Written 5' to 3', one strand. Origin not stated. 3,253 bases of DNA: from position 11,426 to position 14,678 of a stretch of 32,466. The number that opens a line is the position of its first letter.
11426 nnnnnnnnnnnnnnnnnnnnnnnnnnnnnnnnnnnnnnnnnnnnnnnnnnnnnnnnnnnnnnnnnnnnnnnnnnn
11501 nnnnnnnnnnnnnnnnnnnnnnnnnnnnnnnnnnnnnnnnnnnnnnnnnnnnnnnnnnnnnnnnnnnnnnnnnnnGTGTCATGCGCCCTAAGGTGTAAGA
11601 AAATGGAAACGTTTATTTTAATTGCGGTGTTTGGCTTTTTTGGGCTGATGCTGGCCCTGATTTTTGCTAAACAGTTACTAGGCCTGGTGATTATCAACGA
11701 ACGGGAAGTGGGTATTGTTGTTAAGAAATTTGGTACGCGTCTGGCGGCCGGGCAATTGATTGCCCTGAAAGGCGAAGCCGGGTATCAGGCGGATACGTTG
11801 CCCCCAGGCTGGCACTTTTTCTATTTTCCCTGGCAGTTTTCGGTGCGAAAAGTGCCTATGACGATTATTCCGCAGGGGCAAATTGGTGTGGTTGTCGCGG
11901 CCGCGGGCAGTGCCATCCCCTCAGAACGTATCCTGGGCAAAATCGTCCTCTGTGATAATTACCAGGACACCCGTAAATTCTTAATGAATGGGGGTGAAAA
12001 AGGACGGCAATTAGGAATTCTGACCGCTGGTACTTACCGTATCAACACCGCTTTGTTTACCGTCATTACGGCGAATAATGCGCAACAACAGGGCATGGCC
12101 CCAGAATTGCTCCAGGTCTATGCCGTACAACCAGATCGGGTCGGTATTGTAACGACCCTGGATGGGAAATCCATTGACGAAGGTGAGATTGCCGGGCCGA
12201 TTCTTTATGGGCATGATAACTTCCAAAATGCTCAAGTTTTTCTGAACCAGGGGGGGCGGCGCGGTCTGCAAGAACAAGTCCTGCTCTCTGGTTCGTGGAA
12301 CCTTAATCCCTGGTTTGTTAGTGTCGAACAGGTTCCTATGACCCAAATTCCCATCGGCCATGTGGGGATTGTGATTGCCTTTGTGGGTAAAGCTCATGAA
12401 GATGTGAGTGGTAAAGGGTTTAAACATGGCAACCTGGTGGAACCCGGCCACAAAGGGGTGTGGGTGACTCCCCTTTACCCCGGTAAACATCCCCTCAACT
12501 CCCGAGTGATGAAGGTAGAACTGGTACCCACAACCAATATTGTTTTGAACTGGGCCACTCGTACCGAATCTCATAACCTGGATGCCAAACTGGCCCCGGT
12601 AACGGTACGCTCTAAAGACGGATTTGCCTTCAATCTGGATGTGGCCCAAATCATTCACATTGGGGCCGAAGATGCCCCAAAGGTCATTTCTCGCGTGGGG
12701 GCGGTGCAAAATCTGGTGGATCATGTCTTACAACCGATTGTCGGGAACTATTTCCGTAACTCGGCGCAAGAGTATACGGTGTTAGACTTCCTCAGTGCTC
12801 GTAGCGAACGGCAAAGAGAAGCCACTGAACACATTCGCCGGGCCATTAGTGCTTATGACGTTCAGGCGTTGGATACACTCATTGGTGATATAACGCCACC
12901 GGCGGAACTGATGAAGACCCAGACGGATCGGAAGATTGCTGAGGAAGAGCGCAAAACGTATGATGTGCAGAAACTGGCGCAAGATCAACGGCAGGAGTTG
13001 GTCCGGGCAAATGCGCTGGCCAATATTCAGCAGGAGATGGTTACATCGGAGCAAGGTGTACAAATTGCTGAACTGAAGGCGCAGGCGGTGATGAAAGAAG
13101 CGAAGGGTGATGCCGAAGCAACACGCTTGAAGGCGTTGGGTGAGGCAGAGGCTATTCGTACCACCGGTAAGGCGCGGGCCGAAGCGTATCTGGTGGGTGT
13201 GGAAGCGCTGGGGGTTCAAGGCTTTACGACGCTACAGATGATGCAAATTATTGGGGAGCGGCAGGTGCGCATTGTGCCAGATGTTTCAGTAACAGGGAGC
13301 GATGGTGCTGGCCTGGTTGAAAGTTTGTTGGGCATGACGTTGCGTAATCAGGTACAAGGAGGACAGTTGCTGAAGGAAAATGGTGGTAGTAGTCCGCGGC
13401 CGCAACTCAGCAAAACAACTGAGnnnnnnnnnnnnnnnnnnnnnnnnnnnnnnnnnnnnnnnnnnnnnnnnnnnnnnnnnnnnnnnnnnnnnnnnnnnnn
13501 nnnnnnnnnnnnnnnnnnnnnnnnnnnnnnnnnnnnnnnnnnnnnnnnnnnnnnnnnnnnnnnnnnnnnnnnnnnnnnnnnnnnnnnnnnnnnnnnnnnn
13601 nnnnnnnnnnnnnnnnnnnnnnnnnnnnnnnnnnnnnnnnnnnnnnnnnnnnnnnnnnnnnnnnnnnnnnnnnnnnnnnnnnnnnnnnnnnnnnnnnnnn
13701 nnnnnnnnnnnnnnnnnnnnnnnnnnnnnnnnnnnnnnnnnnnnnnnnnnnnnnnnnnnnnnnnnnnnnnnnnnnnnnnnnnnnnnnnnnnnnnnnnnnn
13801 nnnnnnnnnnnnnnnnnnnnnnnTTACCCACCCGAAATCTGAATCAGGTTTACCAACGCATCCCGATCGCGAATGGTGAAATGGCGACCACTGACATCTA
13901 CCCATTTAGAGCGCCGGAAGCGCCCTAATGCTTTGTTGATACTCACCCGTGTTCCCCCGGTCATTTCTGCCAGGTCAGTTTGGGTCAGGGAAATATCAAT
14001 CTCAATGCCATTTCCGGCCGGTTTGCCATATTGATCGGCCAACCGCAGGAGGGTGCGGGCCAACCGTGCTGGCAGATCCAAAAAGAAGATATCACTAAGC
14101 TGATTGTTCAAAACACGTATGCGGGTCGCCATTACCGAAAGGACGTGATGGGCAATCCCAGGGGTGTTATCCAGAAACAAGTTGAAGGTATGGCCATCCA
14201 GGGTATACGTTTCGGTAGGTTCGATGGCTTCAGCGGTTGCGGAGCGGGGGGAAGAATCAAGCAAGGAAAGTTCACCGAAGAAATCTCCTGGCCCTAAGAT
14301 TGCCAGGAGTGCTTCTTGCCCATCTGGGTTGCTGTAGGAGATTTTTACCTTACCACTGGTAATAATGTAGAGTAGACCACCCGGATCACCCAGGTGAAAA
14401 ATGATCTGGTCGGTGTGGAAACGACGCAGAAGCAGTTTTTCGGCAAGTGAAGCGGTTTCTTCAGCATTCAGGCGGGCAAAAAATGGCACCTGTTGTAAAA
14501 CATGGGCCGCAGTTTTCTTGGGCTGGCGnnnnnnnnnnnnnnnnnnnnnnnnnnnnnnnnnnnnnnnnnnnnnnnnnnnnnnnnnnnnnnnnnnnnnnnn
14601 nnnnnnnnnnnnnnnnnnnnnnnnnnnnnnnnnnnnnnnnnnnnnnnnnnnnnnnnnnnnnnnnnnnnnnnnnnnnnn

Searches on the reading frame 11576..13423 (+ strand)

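Call 10: search_protein_families(library=pfam, proteins=[window:11576-13423:+], max_evalue=0.001)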
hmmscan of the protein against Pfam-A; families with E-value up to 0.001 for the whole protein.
window:11576-13423:+ (616 aa): 1 family
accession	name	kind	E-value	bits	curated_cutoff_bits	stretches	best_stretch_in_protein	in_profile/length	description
PF01145.31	Band_7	-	1.2e-25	91.1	23.6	1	257-470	2-166/176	SPFH domain / Band 7 family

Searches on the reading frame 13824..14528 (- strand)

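Call 10: search_protein_families(library=pfam, proteins=[window:13824-14528:-], max_evalue=0.001)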
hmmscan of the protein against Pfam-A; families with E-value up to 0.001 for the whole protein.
window:13824-14528:- (234 aa): 2 families
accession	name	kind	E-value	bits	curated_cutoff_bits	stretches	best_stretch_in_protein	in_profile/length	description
PF00027.35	cNMP_binding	-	1.6e-25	89.3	27.5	1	35-120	2-87/89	Cyclic nucleotide-binding domain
PF13545.12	HTH_Crp_2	-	1e-18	67.5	27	1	154-227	1-69/70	Crp-like helix-turn-helix domain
